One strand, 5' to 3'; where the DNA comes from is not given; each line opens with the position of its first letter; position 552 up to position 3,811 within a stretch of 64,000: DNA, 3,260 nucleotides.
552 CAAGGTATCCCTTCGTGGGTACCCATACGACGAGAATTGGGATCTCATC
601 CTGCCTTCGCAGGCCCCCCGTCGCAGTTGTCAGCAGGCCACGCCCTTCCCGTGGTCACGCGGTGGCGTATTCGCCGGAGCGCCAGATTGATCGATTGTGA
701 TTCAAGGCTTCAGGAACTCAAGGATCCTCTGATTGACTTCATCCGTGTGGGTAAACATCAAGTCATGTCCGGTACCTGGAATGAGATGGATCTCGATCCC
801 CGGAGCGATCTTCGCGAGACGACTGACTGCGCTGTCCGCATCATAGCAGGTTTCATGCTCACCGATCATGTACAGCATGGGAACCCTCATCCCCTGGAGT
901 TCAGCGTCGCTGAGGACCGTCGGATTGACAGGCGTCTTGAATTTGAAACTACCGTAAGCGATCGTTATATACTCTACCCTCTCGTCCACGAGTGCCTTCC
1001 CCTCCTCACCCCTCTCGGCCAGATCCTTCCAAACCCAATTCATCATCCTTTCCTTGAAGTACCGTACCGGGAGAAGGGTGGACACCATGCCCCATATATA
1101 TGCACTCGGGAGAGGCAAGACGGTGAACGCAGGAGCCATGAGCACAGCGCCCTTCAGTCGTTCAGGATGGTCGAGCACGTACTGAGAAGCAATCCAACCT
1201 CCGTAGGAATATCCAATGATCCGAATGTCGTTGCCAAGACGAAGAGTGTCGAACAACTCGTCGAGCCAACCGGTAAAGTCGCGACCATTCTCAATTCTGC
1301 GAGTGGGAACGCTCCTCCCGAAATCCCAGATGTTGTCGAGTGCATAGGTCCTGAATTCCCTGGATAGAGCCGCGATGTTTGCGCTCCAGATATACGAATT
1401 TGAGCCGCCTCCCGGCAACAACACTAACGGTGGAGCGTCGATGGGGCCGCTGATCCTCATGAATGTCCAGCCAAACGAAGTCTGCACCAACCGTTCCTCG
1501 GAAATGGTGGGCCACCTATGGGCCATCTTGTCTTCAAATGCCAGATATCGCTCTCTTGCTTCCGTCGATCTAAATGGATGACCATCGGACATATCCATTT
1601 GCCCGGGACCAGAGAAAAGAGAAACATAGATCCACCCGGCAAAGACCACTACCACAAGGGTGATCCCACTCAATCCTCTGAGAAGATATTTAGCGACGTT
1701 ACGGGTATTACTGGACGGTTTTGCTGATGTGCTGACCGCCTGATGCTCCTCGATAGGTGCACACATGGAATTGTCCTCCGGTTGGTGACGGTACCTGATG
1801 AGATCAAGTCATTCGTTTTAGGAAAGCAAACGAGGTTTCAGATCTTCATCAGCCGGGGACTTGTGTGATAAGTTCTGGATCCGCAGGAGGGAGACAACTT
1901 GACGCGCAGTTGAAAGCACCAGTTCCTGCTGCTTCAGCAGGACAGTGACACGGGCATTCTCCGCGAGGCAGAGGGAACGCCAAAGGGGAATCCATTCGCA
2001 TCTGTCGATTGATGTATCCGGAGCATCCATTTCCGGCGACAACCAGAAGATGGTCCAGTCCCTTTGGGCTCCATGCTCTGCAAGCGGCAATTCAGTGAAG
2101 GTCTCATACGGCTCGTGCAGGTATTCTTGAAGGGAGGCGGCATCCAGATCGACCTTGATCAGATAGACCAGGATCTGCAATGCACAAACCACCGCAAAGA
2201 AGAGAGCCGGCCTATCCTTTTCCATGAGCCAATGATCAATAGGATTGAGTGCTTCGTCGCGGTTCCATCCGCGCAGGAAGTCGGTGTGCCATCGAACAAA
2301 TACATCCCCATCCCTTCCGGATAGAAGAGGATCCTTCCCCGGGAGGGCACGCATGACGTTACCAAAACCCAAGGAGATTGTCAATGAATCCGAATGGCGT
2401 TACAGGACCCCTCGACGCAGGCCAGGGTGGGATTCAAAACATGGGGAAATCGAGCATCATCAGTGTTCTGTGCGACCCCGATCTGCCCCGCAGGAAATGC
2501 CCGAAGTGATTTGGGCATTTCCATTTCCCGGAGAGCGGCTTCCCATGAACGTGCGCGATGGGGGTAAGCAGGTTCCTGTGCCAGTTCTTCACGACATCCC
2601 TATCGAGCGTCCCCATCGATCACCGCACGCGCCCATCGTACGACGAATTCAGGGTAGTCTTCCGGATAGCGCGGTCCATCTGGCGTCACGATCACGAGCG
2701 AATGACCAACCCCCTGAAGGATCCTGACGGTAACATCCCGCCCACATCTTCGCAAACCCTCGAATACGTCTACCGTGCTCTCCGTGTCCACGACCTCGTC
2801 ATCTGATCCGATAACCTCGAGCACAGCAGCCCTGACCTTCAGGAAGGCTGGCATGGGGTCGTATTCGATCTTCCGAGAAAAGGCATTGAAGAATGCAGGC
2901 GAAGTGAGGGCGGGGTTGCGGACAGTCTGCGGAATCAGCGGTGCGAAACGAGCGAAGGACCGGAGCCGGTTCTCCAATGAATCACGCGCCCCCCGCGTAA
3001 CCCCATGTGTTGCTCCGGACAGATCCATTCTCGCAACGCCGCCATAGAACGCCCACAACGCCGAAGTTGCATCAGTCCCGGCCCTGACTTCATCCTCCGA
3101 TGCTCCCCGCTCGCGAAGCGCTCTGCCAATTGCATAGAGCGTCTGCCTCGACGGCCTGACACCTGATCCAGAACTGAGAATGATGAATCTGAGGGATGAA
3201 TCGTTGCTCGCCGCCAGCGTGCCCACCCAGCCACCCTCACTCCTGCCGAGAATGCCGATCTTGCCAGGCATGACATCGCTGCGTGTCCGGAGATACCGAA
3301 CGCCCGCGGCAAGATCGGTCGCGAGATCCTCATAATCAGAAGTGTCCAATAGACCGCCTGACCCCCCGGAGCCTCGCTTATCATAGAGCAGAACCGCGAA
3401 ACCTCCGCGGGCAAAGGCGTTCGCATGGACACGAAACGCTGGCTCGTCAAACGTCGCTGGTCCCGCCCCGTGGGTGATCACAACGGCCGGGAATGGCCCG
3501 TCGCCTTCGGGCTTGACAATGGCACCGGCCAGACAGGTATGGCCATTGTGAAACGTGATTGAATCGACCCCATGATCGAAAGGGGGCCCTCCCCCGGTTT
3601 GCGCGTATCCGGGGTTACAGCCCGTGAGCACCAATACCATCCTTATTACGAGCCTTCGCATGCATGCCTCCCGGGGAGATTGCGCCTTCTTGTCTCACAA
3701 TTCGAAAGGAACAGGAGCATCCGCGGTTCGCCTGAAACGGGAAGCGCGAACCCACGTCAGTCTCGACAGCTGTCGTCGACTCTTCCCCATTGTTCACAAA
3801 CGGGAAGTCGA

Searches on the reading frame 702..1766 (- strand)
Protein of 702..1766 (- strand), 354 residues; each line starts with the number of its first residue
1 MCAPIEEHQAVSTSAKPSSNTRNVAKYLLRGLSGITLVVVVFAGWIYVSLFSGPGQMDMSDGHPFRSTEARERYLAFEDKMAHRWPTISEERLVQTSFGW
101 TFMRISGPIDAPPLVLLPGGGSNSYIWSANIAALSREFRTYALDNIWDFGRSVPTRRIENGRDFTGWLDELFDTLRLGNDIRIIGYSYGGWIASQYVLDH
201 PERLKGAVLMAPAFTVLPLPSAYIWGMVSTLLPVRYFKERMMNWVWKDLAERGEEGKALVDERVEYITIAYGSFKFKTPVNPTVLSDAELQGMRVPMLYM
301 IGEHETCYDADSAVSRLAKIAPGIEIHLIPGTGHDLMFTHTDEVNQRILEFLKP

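Call 56: search_protein_families(library=pfam, proteins=[window:702-1766:-], max_evalue=0.00001)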
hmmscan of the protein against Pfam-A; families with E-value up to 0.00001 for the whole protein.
window:702-1766:- (354 aa): 3 families
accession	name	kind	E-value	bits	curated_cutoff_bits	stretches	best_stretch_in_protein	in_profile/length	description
PF00561.26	Abhydrolase_1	-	1.7e-18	67.6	25.8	1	112-340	1-244/245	alpha/beta hydrolase fold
PF12697.13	Abhydrolase_6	-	3.6e-18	67.5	26.3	1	114-346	1-216/217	Alpha/beta hydrolase family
PF12146.15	Hydrolase_4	-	6.2e-13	49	27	1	115-338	8-236/239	Serine aminopeptidase, S33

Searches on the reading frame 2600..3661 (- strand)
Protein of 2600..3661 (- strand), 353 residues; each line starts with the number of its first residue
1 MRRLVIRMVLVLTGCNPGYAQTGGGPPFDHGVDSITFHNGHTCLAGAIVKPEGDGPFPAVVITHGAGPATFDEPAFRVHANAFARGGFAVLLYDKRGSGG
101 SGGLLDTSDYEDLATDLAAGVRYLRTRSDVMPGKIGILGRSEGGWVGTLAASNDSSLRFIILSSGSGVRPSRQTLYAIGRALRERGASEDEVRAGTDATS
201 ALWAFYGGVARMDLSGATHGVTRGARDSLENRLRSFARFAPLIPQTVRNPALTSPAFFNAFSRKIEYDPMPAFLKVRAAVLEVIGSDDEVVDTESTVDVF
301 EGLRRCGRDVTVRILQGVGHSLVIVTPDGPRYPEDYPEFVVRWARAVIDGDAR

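Call 56: search_protein_families(library=pfam, proteins=[window:2600-3661:-], max_evalue=0.00001)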
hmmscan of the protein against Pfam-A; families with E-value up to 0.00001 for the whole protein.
window:2600-3661:- (353 aa): 6 families
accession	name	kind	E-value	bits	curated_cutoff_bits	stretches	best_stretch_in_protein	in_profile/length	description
PF02129.25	Peptidase_S15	-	5.8e-17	62.7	23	1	43-311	4-252/262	X-Pro dipeptidyl-peptidase (S15 family)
PF12146.15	Hydrolase_4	-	1.7e-13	50.9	27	1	59-164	6-108/239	Serine aminopeptidase, S33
PF00326.27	Peptidase_S9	-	4.2e-10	39.9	22.6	1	75-168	2-98/213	Prolyl oligopeptidase family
PF01738.24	DLH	-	1e-06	29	21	0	45-157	2-121/217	Dienelactone hydrolase family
PF00561.26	Abhydrolase_1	-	1.9e-06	28.2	25.8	0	58-168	1-103/245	alpha/beta hydrolase fold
PF08840.17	BAAT_C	-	7.7e-06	26.5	20.9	0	120-177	9-66/210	BAAT / Acyl-CoA thioester hydrolase C terminal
